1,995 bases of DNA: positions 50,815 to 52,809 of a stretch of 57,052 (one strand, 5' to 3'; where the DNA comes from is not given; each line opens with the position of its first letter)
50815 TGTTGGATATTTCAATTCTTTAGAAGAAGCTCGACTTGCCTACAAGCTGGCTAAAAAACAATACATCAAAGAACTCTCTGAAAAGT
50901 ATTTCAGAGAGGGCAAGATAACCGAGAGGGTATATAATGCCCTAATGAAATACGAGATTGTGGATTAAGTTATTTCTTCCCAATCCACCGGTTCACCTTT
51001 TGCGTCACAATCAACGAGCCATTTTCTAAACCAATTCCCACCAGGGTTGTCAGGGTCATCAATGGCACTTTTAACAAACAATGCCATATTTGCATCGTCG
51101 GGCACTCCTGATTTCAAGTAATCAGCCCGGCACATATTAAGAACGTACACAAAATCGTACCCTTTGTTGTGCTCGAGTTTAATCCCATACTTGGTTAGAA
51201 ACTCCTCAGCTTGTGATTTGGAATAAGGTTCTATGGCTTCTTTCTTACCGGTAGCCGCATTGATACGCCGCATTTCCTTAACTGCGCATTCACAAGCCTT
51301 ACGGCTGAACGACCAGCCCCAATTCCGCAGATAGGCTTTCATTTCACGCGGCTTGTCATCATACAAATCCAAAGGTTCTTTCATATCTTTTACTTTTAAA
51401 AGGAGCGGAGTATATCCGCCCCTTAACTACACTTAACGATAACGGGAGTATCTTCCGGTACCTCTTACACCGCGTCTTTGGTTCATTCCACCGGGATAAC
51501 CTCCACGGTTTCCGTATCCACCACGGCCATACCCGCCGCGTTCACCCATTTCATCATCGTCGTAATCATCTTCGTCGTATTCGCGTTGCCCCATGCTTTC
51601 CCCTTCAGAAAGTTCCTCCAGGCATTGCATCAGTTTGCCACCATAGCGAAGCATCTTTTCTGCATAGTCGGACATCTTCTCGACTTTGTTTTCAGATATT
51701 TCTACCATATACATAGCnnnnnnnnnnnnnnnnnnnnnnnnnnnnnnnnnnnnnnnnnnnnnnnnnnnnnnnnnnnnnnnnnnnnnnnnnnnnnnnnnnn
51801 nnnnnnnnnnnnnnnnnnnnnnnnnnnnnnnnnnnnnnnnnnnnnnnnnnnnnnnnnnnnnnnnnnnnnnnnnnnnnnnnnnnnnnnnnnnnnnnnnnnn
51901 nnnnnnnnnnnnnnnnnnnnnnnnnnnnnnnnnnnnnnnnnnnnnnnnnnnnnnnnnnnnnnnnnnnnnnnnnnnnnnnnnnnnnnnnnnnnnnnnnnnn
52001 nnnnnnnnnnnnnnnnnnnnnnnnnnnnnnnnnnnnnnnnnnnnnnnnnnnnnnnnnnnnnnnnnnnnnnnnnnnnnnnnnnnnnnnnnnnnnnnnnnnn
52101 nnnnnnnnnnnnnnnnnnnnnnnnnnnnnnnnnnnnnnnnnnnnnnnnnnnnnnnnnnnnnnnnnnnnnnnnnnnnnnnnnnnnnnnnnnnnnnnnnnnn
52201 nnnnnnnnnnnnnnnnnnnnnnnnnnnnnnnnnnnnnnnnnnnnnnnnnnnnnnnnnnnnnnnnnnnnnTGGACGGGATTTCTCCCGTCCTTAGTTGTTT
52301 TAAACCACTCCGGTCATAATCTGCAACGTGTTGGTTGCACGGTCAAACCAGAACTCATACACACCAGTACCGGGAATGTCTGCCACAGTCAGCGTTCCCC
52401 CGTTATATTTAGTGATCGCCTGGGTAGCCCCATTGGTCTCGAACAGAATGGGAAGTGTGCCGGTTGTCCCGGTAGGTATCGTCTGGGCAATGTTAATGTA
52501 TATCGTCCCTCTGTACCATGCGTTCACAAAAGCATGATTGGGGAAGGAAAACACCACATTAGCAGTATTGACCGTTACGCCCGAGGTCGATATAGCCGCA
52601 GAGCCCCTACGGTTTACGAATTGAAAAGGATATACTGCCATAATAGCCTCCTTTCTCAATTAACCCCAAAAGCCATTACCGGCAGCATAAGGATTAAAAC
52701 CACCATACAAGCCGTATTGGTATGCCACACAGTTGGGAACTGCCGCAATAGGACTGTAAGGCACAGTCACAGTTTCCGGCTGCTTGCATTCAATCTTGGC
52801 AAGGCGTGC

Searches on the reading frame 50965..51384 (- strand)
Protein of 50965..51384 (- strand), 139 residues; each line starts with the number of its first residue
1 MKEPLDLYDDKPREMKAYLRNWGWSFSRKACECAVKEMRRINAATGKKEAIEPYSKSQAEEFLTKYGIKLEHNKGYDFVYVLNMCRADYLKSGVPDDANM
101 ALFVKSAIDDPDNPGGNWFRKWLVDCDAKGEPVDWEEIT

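Call 102: search_protein_families(library=pfam, proteins=[window:50965-51384:-], max_evalue=0.01)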
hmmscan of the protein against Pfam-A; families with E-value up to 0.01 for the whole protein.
window:50965-51384:- (139 aa): 1 family
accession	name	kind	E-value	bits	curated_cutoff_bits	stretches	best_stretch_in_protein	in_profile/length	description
PF25223.1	DUF7841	-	1.1e-27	97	25.2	1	12-138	1-113/114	Domain of unknown function (DUF7841)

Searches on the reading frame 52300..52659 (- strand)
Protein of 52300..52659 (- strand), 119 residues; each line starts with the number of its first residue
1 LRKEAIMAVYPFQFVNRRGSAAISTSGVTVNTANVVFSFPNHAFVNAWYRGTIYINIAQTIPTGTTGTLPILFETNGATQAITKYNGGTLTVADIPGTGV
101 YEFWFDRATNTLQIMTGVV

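Call 102: search_protein_families(library=pfam, proteins=[window:52300-52659:-], max_evalue=0.01)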
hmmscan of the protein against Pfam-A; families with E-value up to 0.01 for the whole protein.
window:52300-52659:- (119 aa): 1 family
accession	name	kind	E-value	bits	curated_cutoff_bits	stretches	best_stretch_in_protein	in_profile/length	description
PF07045.17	DUF1330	-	0.0061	17.4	23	0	5-67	25-86/94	Domain of unknown function (DUF1330)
